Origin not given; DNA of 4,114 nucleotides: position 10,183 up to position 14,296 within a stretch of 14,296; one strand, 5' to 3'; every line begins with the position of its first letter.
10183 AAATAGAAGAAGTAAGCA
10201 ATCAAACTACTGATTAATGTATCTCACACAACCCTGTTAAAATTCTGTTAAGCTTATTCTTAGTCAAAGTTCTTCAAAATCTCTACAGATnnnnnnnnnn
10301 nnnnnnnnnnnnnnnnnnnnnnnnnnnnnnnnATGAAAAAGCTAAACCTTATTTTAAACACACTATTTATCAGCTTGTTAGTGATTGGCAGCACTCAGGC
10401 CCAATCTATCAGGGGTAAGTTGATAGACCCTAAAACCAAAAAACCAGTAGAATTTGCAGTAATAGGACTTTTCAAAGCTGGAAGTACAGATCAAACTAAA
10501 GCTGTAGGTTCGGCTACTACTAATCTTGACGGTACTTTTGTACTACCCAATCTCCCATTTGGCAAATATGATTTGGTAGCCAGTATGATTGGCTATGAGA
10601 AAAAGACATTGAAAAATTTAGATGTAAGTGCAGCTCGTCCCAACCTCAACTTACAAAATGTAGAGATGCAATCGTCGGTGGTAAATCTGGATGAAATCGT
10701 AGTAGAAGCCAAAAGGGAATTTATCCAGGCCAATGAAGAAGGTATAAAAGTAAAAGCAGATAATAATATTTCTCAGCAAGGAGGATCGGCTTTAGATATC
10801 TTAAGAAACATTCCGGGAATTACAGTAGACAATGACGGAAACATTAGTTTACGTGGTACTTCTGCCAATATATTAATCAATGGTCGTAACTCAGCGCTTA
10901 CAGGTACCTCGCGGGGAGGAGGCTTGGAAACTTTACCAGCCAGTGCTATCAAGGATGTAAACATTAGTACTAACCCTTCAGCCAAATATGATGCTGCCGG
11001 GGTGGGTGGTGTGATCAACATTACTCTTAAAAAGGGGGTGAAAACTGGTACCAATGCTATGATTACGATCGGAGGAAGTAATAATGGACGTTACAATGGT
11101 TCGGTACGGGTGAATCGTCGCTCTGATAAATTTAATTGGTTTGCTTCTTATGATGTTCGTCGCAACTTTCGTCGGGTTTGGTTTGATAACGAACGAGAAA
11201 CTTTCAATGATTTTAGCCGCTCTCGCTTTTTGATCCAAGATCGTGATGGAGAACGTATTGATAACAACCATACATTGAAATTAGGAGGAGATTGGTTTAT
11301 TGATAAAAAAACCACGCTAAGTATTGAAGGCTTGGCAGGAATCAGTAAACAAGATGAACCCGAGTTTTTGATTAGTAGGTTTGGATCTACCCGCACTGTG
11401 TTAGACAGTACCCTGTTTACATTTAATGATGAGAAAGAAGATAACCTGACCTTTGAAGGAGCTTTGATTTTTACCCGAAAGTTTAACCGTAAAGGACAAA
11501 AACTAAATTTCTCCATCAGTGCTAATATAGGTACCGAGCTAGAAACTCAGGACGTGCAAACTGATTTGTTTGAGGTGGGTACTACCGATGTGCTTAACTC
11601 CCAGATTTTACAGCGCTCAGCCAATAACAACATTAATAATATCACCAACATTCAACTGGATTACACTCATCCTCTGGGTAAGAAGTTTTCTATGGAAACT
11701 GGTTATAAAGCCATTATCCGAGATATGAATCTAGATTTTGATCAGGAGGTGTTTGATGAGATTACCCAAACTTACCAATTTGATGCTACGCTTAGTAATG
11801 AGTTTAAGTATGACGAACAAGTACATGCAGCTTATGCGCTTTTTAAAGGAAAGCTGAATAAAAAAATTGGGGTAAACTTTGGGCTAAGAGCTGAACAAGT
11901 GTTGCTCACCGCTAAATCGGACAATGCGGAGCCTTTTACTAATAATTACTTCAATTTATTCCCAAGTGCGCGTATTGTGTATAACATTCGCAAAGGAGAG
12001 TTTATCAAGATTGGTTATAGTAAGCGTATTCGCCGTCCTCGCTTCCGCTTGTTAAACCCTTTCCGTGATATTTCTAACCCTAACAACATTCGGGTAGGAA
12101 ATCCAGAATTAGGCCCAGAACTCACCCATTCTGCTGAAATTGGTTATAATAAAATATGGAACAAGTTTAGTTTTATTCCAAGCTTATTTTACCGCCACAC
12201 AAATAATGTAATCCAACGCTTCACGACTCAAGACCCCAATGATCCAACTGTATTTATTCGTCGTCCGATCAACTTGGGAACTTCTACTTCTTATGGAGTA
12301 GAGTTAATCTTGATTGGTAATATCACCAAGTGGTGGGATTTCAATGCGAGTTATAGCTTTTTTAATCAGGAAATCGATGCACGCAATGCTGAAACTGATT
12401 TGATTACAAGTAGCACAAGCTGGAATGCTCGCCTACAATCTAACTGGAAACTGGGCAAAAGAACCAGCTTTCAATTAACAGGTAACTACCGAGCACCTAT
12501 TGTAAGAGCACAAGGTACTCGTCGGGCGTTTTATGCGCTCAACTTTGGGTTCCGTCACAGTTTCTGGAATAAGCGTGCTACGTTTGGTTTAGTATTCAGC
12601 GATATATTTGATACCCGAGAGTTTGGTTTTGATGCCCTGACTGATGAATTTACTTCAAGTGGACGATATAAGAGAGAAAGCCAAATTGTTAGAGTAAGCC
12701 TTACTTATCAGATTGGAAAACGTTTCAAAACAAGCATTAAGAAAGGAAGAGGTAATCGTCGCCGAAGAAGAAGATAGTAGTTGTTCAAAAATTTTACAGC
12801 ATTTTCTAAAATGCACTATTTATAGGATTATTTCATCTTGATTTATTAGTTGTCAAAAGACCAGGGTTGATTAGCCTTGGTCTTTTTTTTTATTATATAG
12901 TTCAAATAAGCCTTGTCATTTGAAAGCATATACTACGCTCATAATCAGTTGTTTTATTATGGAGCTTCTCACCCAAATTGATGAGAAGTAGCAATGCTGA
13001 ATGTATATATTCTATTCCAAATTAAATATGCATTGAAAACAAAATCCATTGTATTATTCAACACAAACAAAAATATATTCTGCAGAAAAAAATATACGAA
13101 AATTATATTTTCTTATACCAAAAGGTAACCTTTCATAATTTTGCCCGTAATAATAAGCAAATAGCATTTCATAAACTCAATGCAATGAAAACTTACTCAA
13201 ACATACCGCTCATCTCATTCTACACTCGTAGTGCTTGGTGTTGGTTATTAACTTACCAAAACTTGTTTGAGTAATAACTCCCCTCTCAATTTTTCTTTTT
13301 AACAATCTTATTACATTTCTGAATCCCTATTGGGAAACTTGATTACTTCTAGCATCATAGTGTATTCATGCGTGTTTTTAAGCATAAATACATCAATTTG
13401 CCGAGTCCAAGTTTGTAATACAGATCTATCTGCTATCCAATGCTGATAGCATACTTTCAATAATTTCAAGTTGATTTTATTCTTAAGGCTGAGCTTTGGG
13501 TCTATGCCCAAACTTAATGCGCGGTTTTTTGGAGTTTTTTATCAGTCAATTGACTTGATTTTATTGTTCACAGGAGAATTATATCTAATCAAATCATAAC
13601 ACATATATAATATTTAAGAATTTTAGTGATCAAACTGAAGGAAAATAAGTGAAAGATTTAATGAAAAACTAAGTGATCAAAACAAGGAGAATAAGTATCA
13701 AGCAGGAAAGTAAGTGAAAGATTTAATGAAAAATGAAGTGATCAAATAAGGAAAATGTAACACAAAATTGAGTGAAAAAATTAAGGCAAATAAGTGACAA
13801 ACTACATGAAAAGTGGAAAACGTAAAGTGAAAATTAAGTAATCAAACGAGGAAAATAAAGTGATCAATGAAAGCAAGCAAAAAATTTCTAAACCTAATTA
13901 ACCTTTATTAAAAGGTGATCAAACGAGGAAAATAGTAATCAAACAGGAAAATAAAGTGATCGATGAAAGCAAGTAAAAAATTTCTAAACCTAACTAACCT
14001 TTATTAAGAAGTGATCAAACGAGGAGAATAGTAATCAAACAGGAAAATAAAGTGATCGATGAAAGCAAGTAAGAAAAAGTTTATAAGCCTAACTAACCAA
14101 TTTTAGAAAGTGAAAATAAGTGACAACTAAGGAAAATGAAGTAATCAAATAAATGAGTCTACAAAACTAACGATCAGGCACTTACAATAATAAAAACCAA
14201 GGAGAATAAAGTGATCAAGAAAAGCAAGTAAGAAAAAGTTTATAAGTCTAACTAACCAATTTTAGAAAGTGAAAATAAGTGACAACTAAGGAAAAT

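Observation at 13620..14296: Strand-asymmetric purine-rich tandem array on a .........-type core, cut off by the window edge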

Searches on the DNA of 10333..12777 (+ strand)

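Call 60: search_rna_families(sources=[L010, L001], threshold=evalue, max_evalue=1)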
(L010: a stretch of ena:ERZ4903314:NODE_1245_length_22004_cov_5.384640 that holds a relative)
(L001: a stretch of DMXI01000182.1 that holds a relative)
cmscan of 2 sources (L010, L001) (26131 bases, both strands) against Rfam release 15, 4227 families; matches with E-value up to 1: 1.
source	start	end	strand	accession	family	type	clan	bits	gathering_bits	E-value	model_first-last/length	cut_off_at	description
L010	12515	12615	-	RF01653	ceN80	Gene; snRNA; snoRNA; HACA-box;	-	24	80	0.76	1-131/131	no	Caenorhabditis snoRNA ceN80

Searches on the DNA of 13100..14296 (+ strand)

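Call 54: search_dna_similar(query=window:13100-14296:+, collection=plasmids, mode=distant, max_rows=10)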
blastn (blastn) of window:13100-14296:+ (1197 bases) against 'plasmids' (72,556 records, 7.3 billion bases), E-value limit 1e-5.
No match.

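Call 55: search_dna_similar(query=window:13100-14296:+, collection=phages, mode=distant, max_rows=10)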
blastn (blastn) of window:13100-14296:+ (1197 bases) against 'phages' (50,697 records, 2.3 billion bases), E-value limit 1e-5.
No match.

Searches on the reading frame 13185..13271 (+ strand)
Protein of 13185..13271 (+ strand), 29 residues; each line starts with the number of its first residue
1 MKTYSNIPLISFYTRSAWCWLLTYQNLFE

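Call 26: find_related_loci(query=A2, collection=metagenome_contigs, flank=10000)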
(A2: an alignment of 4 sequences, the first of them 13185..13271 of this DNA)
Query A2 (29 aa) in metagenome_contigs; peptide patterns used: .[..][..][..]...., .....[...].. (x = any residue, [..] = any of these).
271 stretches matched a pattern; 1 encode a relative of the query (tblastn E <= 1e-3); 1 distinct loci.
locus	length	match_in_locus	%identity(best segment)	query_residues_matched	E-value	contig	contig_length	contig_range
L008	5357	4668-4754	97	1-29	2e-17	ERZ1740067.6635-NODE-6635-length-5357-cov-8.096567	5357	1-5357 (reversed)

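Call 31: search_protein_families(library=ncbifam, proteins=[window:13185-13271:+], max_evalue=1)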
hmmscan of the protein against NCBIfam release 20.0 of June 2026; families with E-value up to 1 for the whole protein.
seq(29 aa): 0 families

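Call 32: search_protein_families(library=pfam, proteins=[window:13185-13271:+], max_evalue=10)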
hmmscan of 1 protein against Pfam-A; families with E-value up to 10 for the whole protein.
seq(29 aa): 0 families

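Call 69: list_cluster_members(proteins=[window:13185-13271:+, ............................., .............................])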
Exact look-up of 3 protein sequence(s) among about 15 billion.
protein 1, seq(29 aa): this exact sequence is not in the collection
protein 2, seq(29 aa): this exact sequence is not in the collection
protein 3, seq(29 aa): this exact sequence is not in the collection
